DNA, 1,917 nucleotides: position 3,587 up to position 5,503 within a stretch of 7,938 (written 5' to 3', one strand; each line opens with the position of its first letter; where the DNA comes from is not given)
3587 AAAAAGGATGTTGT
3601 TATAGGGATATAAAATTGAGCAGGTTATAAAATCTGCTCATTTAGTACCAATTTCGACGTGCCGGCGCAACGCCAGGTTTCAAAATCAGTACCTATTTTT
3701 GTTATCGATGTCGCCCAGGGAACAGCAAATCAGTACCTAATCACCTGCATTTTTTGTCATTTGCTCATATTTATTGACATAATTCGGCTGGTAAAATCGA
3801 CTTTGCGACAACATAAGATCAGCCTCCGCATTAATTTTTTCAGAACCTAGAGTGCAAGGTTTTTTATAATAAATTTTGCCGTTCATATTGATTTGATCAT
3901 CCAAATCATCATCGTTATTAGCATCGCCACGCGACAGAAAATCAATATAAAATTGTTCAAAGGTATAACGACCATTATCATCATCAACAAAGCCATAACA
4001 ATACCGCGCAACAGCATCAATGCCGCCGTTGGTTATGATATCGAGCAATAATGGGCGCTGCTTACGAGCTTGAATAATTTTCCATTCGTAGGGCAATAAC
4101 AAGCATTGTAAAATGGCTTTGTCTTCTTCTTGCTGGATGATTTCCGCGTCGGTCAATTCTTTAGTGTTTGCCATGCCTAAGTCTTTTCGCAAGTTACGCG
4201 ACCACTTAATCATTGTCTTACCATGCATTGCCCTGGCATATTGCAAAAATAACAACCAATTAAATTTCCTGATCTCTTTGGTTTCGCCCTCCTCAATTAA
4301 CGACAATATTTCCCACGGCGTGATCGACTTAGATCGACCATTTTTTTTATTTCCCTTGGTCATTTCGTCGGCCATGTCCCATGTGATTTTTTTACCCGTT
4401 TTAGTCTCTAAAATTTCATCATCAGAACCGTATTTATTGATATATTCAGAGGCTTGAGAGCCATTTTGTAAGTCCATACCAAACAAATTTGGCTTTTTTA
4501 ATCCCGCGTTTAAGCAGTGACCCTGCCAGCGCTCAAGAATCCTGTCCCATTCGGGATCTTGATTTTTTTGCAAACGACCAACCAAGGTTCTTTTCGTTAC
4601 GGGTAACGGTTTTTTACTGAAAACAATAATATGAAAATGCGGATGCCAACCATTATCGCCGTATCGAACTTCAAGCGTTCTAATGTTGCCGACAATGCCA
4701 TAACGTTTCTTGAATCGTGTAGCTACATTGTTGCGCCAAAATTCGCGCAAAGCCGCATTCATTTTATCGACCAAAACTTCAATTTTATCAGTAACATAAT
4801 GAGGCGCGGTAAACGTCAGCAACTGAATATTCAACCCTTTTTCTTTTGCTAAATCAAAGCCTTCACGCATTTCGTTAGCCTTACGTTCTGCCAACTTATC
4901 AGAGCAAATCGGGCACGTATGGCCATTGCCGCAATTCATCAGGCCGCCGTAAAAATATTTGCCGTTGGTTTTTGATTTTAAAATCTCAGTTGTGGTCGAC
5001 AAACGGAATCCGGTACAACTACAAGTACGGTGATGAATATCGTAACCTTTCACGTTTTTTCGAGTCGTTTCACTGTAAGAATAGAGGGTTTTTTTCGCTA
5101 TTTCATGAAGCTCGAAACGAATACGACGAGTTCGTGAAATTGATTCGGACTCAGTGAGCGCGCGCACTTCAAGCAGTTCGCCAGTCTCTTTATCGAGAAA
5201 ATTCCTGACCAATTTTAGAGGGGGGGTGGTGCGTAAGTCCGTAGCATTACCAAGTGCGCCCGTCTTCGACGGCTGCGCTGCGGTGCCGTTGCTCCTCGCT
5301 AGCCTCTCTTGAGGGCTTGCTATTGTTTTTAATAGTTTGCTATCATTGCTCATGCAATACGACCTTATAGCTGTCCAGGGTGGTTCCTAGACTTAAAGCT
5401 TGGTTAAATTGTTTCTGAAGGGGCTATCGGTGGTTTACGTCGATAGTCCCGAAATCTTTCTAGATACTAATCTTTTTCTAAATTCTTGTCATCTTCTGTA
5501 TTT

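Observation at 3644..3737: Iteron cluster A and a 34-nt hairpin-plus-CAGTACC element in the convergent gap after rep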

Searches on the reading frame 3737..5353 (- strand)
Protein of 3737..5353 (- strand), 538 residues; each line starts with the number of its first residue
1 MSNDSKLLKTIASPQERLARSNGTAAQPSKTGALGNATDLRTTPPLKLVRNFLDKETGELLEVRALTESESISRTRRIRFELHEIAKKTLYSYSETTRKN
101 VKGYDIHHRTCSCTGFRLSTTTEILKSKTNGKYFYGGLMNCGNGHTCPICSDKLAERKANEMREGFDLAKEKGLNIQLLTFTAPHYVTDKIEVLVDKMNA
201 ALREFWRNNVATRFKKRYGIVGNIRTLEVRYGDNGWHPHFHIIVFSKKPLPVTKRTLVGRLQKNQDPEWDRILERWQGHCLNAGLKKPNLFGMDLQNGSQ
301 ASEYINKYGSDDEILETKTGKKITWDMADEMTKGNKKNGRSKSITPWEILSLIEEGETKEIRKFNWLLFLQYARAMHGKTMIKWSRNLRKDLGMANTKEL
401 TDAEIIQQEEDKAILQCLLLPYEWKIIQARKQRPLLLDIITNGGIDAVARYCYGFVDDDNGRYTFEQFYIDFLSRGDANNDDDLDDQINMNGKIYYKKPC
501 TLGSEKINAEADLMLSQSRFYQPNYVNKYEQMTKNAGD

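Call 6: search_protein_families(library=pfam, proteins=[window:3737-5353:-], max_evalue=0.1)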
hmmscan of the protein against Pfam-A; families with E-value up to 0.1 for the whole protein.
window:3737-5353:- (538 aa): 2 families
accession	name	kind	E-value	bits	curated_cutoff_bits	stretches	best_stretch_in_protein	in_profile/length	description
PF01446.23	Rep_1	-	1.2e-10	41.7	33.2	1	145-247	13-116/253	Replication protein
PF23343.2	REP_ORF2-G2P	-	0.0072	17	27.8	1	197-262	14-70/99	Replication-associated protein ORF2/G2P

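Call 7: search_protein_families(library=phrogs, proteins=[window:3737-5353:-], max_evalue=0.01)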
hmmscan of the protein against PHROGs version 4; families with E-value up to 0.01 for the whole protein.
window:3737-5353:- (538 aa): 2 families
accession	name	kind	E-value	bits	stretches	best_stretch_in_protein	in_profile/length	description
phrog_11698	-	unknown function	1.1e-54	187.1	1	68-416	18-327/394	-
phrog_27078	-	unknown function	0.005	18.2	0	322-392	12-75/113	-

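Call 9: find_related_loci(query=window:3737-5353:-, collection=viral_contigs, flank=10000)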
Query window:3737-5353:- (538 aa) in viral_contigs; peptide patterns used: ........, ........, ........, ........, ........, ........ (x = any residue, [..] = any of these).
10 stretches matched a pattern; 7 encode a relative of the query (tblastn E <= 1e-3); 7 distinct loci.
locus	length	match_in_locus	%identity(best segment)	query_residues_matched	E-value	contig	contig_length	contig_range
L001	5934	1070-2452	51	24-485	3e-157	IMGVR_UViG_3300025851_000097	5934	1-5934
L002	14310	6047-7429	51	24-485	3e-155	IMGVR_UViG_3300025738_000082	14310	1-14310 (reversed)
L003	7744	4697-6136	48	11-467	3e-144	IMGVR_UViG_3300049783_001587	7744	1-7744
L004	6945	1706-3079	45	19-514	6e-130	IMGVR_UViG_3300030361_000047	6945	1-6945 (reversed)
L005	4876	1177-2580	41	25-486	4e-115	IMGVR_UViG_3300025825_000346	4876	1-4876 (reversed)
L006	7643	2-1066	48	110-481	2e-113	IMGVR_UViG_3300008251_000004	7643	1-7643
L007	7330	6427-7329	51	31-324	8e-101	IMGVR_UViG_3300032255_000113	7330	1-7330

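Call 10: find_homologous_proteins(query=window:3737-5353:-)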
Query window:3737-5353:- (538 aa): 103 proteins with E <= 0.001 among 8000 candidates.
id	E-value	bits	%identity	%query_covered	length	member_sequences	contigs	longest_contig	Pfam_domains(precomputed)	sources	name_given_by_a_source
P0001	0.0e+0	1248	100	100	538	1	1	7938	PF01446.24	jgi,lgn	-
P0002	1.0e-153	531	52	88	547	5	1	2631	PF01446.24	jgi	jgi:hypothetical protein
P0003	8.5e-151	521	52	83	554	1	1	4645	PF01446.24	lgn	-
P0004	1.6e-150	520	52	87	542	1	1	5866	PF01446.24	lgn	-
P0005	7.7e-150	518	51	86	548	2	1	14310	PF01446.24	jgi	-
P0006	8.7e-149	514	52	84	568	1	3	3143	PF01446.24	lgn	-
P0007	1.1e-148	514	51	87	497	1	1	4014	PF01446.24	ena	-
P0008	3.7e-148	512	50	86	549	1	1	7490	PF01446.24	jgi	jgi:hypothetical protein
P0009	1.6e-147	510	51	87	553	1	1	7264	PF01446.24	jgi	jgi:hypothetical protein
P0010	1.3e-146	507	51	83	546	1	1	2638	PF01446.24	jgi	-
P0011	1.3e-146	507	53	82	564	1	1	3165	PF01446.24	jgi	-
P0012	3.1e-145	503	50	86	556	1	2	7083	PF01446.24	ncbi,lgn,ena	-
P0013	2.3e-144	500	49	86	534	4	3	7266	PF01446.24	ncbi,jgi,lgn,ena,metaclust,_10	metaclust:\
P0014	3.4e-142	493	49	87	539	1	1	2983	PF01446.24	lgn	-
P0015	1.1e-141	491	51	84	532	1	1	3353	PF01446.24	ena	-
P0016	4.3e-141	489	48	91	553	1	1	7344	PF01446.24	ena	-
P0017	2.5e-140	487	50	86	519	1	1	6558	PF01446.24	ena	-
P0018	1.9e-138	480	50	83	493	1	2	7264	PF01446.24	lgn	-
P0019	9.4e-138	478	47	84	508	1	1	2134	PF01446.24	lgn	-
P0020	1.0e-137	478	49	84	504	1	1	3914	PF01446.24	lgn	-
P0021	9.6e-137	475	49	85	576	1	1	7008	PF01446.24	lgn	-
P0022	5.0e-136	472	47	87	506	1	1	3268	PF01446.24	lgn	-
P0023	1.5e-135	471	48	85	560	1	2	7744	PF01446.24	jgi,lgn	jgi:hypothetical protein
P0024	3.2e-134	466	51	79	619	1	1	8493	PF01446.24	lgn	-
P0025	2.4e-133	464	50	83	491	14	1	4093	PF01446.24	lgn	-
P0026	6.1e-133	462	46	85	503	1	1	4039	PF01446.24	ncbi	-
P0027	6.1e-133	462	52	73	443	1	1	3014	PF01446.24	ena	-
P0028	7.9e-133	462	48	83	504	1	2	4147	PF01446.24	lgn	-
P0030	1.8e-130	454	50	81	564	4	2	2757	PF01446.24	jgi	-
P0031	3.0e-129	450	45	86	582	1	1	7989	PF01446.24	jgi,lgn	jgi:hypothetical protein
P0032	2.2e-128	447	48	85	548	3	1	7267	PF01446.24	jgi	-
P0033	8.3e-128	445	46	82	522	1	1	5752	PF01446.24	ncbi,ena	-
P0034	1.6e-127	444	44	86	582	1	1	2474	PF01446.24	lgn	-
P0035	6.6e-127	442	49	83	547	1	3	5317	PF01446.24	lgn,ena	-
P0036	9.4e-127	442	47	84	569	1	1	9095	PF01446.24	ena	-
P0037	2.2e-126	441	48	84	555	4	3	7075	PF01446.24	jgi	-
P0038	2.3e-126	440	46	85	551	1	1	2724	PF01446.24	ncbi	-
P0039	7.0e-126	439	46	85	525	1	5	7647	PF01446.24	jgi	-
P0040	8.3e-126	439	43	93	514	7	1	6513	PF01446.24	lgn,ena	-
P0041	2.0e-125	437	46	83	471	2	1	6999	PF01446.24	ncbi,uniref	ncbi:protein rep, partial [Vibrio anguillarum]|uniref:protein rep n=1 Tax=Vibrio anguillarum TaxID=5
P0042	2.0e-121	424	49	78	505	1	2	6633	PF01446.24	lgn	-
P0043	2.1e-120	421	48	80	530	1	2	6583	PF01446.24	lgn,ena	-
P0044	1.4e-118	415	44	86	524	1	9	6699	PF01446.24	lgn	-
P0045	2.4e-118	414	52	70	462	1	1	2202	PF01446.24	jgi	jgi:hypothetical protein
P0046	5.2e-118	413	47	79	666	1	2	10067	PF01446.24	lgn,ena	-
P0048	1.0e-116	409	45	87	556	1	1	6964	PF01446.24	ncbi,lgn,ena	-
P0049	1.5e-116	408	51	53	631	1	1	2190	PF01446.24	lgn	-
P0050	1.6e-116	408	54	63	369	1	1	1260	PF01446.24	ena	-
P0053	1.9e-114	401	43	86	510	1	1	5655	PF01446.24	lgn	-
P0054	3.4e-113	397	43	83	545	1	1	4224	PF01446.24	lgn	-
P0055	3.5e-111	390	40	88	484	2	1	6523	PF01446.24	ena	-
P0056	3.6e-111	390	43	79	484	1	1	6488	PF01446.24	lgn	-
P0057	9.9e-111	389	45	79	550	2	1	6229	PF01446.24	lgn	-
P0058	5.2e-110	386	40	93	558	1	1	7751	PF01446.24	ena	-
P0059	2.1e-109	385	44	82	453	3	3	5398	PF01446.24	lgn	-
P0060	2.8e-109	384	47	77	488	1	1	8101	PF01446.24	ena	-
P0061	6.5e-109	383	45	79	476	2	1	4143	PF01446.24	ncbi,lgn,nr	ncbi:TPA: protein rep [Vibrio parahaemolyticus]|nr:protein rep [Vibrio parahaemolyticus]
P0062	7.5e-109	383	46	79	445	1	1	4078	PF01446.24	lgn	-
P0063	1.0e-108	382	47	75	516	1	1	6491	PF01446.24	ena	-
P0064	5.4e-108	380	47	69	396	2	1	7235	PF01446.24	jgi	jgi:hypothetical protein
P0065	6.9e-108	379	42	81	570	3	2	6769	PF01446.24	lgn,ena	-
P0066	8.9e-108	379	40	95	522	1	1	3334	PF01446.24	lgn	-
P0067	9.0e-108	379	45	79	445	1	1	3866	PF01446.24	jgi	jgi:hypothetical protein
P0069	1.5e-107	378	45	79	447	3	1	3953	PF01446.24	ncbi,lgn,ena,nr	ncbi:MAG: hypothetical protein O3A45_04225 [Proteobacteria bacterium]|nr:hypothetical protein [Pseud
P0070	2.9e-107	377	44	78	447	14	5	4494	PF01446.24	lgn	-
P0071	3.1e-106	374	44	79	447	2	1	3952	PF01446.24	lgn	-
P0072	2.0e-104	368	43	79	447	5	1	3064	PF01446.24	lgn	-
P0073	5.3e-103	363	42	87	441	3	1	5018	PF01446.24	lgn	-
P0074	6.7e-103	363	42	85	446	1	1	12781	PF01446.24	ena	-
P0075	1.2e-101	359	43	80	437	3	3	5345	PF01446.24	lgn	-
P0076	2.0e-101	358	44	79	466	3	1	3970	PF01446.24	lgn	-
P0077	1.4e-100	355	44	78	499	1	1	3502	PF01446.24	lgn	-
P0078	9.2e-100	353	41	83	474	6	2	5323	PF01446.24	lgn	-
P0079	1.8e-97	345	43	77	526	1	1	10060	PF01446.24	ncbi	-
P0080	2.6e-97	345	42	75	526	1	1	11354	PF01446.24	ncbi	-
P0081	3.6e-95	338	41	83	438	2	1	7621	PF01446.24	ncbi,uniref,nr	ncbi:protein rep [Photorhabdus heterorhabditis]|uniref:Uncharacterized protein n=1 Tax=Photorhabdus 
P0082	6.3e-95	337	39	83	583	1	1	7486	PF01446.24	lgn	-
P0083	3.8e-92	328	38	80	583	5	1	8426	PF01446.24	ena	-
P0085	2.0e-88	315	38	78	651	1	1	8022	PF01446.24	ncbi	-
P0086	3.0e-88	315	37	80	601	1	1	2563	PF01446.24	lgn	-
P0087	3.0e-88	315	39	79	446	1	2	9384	PF01446.24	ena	-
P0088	5.0e-87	311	37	82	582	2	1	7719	PF01446.24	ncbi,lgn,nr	ncbi:hypothetical protein LH710_004419 [Vibrio vulnificus]|nr:hypothetical protein [Vibrio vulnificu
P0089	1.7e-85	306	48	53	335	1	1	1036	PF01446.24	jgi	jgi:hypothetical protein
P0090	1.8e-85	306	37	77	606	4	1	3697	PF01446.24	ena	-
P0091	5.9e-84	301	43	62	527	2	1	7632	PF01446.24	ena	-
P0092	2.8e-74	269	48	52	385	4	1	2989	PF01446.24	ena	-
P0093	3.5e-49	186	35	62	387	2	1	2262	PF01446.24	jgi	-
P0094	2.9e-33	133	29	74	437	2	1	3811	PF01446.24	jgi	jgi:hypothetical protein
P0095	9.3e-33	132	29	63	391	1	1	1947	PF01446.24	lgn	-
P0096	1.3e-32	131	30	57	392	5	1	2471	PF01446.24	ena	-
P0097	7.1e-32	129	30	57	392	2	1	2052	PF01446.24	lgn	-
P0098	1.3e-31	128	30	50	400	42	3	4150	PF01446.24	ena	-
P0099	2.1e-31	127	30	50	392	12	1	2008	PF01446.24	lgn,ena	-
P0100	4.3e-24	103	26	82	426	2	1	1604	PF01446.24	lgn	-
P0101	1.5e-22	98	27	65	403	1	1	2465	PF01446.24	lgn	-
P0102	5.1e-4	37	26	27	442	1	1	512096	PF01446.24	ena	-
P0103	6.1e-4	36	23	23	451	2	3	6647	PF01446.24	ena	-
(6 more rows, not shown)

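Call 19: find_related_loci(query=A1, collection=genome_contigs, flank=10000)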
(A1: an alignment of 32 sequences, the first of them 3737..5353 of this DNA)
Query A1 (538 aa) in genome_contigs; peptide patterns used: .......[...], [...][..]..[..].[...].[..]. (x = any residue, [..] = any of these).
43 stretches matched a pattern; 25 encode a relative of the query (tblastn E <= 1e-3); 25 distinct loci.
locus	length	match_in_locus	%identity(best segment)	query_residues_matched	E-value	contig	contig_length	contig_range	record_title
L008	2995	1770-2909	29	20-466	3e-51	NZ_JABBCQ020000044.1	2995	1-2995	Comamonas suwonensis strain EJ-4 scaffold44_size2995, whole genome shotgun sequence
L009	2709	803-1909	30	53-451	3e-47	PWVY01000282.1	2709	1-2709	MAG: Thermoplasmata archaeon isolate CSSed11_322R1 CS-Sed11-C104789, whole genome shotgun sequence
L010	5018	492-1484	31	109-464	8e-47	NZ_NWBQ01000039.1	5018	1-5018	Macromonas bipunctata strain DSM 12705 DSM12705_1_(paired)_trimmed_(paired)_contig_39, whole genome shotgun sequence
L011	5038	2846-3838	31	109-464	8e-47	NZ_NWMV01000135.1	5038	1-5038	Macromonas nakdongensis strain BK-30 BK30_1_(paired)_trimmed_(paired)_contig_135, whole genome shotgun sequence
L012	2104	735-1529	32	121-413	5e-47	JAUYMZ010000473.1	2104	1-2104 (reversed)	MAG: Bacteroidota bacterium isolate C3_concoct.bin.81 C3_k141_126408, whole genome shotgun sequence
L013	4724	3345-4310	30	109-451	2e-46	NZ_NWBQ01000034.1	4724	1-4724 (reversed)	Macromonas bipunctata strain DSM 12705 DSM12705_1_(paired)_trimmed_(paired)_contig_34, whole genome shotgun sequence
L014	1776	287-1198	31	122-453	3e-45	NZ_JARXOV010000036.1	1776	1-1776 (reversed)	Comamonas jiangduensis strain YW1 36, whole genome shotgun sequence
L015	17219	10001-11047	29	120-443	4e-42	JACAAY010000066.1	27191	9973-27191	MAG: Desulfuromonadales bacterium isolate Cfx2-04 MAG4_66, whole genome shotgun sequence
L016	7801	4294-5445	26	43-448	9e-41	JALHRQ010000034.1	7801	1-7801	MAG: Burkholderiales bacterium isolate maxbin.188 c_000000032090, whole genome shotgun sequence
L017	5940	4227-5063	30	107-414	7e-38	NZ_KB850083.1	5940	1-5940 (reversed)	Acinetobacter higginsii strain CIP 70.18 acLso-supercont1.8, whole genome shotgun sequence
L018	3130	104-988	28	122-451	1e-37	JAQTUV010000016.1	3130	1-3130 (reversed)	MAG: Sideroxydans sp. isolate STB_72 NODE_124494_length_3130_cov_18.930070_Sandtown_B, whole genome shotgun sequence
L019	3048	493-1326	28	109-414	3e-36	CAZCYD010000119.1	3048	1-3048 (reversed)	MAG TPA_asm: uncultured Pseudobdellovibrionaceae bacterium isolate binchicken_co350_57 genome assembly, contig: NODE_328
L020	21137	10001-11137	26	75-451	4e-34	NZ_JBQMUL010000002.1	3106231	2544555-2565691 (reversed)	MAG: Methylophilus sp. isolate Hpa-523 contig_523, whole genome shotgun sequence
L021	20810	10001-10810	30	135-405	8e-33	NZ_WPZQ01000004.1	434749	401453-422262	Ruegeria arenilitoris strain HKCCD8929-2 NODE_4, whole genome shotgun sequence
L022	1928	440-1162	29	123-392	2e-33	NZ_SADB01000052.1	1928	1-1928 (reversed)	Ancylomarina sp. 16SWW S1-10-2 scaffold_51, whole genome shotgun sequence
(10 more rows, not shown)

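Call 20: find_related_loci(query=A1, collection=metagenome_contigs, flank=8000)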
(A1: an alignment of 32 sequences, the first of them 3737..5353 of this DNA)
Query A1 (538 aa) in metagenome_contigs; peptide patterns used: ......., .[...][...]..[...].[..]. (x = any residue, [..] = any of these).
600 stretches matched a pattern (row limit reached: there are more); 440 encode a relative of the query (tblastn E <= 1e-3); the best 80 are kept; 80 distinct loci.
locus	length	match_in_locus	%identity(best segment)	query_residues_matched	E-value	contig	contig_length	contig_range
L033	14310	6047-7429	51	24-485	2e-154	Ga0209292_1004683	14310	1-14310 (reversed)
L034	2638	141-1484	51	31-477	4e-162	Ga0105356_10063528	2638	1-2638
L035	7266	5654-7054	49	15-478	6e-151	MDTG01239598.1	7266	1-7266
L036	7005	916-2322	50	4-467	1e-150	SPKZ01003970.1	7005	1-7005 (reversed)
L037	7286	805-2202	47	34-502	3e-132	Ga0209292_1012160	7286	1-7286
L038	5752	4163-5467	46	29-468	2e-132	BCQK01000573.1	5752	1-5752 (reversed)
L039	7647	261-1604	46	24-481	1e-131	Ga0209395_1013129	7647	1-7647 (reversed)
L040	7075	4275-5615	48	43-494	8e-131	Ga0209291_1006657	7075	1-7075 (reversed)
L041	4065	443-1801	43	8-475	6e-117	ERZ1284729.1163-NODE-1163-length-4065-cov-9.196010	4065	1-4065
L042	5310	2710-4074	43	5-475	8e-116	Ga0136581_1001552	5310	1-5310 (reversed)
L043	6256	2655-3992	43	15-475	2e-114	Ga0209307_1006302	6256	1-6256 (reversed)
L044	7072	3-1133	49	113-494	2e-113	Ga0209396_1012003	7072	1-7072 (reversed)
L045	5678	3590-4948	43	8-475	1e-113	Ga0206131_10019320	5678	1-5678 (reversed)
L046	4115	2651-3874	45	53-475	4e-115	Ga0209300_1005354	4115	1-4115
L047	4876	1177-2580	41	25-486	2e-114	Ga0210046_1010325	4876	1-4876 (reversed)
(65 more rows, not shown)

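Call 54: search_dna_similar(query=window:3737-5353:-, collection=phages, mode=protein, max_rows=15)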
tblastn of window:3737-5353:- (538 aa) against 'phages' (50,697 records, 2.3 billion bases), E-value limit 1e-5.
Records with a match: 14; places in all: 14; records where one place covers at least 80% of the query: 0.
Best place of each record, by identity: <60% 14.
By first word of the organism name: Bifilivirus 9; Propionibacterium 3; Phage 1; Pseudomonas 1.
By host as written in the record: - 11; Propionibacterium freudenreichii 2; Pseudomonas carnis; Pseudomonas lactis 1.
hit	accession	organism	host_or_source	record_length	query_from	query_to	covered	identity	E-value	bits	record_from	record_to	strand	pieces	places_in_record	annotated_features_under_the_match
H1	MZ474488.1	Phage blackswan219-6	cloacal swab from black swan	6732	124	467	64%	30.1%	2e-42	168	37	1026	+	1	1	replication protein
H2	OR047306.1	Pseudomonas phage PMBT54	Pseudomonas carnis; Pseudomonas lactis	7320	103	448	64%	27.8%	7e-38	154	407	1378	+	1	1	DNA replication protein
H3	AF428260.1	Propionibacterium phage B5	-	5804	109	440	62%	21.8%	4e-9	66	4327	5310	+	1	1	Orf9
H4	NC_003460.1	Propionibacterium phage B5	Propionibacterium freudenreichii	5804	109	440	62%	21.8%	4e-9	66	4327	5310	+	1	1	Putative replication protein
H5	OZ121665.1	Bifilivirus B5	-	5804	109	440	62%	21.8%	4e-9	66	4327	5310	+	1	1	record has no annotation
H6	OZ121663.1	Bifilivirus B5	-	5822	109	440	62%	21.5%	6e-10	68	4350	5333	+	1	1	record has no annotation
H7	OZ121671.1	Bifilivirus B5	-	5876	109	440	62%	21.1%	6e-8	62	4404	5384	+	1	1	record has no annotation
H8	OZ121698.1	Bifilivirus B5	-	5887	135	440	57%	22.7%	3e-7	59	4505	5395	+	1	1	record has no annotation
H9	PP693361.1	Propionibacterium phage Philemon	Propionibacterium freudenreichii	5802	109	440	62%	20.7%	1e-9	67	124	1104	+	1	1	replication protein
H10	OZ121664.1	Bifilivirus B5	-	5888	109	440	62%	20.7%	8e-9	64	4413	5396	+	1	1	record has no annotation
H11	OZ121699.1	Bifilivirus B5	-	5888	109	440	62%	20.7%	8e-9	64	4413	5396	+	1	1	record has no annotation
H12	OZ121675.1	Bifilivirus B5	-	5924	109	440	62%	20.7%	8e-9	64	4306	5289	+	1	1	record has no annotation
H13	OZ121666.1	Bifilivirus B5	-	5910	135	440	57%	21.7%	5e-9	65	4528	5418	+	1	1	record has no annotation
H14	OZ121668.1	Bifilivirus B5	-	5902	135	440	57%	21.7%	6e-9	65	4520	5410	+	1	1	record has no annotation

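Call 81: find_encoding_contigs(protein=P0004, flank=10000, max_places=1)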
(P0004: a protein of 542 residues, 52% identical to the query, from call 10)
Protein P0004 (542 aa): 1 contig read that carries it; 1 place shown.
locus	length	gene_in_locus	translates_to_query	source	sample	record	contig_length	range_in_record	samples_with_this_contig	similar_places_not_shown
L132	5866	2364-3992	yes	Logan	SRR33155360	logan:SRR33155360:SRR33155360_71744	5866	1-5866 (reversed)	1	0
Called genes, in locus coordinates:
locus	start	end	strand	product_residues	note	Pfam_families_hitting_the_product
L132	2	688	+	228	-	?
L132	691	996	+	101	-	-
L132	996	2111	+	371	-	PF05707:Zot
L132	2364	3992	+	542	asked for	PF01446:Rep_1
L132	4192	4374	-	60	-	-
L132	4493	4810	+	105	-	-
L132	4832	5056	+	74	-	-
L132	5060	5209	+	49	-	-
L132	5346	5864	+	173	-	?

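Call 82: find_encoding_contigs(protein=P0008, flank=10000, max_places=1)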
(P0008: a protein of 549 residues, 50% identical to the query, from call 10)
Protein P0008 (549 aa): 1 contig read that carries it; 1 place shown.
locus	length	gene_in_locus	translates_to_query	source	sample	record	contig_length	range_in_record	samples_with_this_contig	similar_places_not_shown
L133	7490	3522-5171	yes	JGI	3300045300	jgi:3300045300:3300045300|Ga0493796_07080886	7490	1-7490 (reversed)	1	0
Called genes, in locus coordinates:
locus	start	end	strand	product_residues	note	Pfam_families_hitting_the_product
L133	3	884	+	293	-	?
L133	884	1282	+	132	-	-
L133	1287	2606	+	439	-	PF05707:Zot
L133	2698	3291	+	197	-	-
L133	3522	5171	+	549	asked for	PF01446:Rep_1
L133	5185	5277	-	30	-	-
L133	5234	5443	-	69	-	-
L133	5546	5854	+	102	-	-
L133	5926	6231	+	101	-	-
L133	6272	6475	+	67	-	-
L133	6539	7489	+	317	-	?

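Call 83: find_encoding_contigs(protein=P0009, flank=10000, max_places=1)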
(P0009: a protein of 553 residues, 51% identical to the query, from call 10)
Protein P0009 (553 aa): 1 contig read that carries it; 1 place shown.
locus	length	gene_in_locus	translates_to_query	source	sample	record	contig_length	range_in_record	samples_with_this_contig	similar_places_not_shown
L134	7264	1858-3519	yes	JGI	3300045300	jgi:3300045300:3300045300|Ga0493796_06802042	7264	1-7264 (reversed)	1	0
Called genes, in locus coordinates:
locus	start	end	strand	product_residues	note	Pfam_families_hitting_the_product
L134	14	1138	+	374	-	PF05707:Zot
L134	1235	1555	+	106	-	-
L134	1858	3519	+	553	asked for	PF01446:Rep_1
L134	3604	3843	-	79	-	-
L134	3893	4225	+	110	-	-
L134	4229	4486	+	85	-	-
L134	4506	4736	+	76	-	-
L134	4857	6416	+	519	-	-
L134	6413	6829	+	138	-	-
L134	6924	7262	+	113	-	?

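Call 84: find_encoding_contigs(protein=P0003, flank=10000, max_places=1)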
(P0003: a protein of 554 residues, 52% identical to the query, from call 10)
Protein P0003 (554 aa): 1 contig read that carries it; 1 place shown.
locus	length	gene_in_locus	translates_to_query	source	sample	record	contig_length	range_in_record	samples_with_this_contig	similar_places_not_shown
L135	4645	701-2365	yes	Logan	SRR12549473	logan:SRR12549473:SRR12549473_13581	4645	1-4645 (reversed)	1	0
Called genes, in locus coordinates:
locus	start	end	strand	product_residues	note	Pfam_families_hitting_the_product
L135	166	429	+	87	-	-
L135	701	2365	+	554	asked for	PF01446:Rep_1 (weak)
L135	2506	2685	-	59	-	-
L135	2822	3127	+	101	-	-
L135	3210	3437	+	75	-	-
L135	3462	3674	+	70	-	PF05356:Phage_Coat_B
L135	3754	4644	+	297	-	?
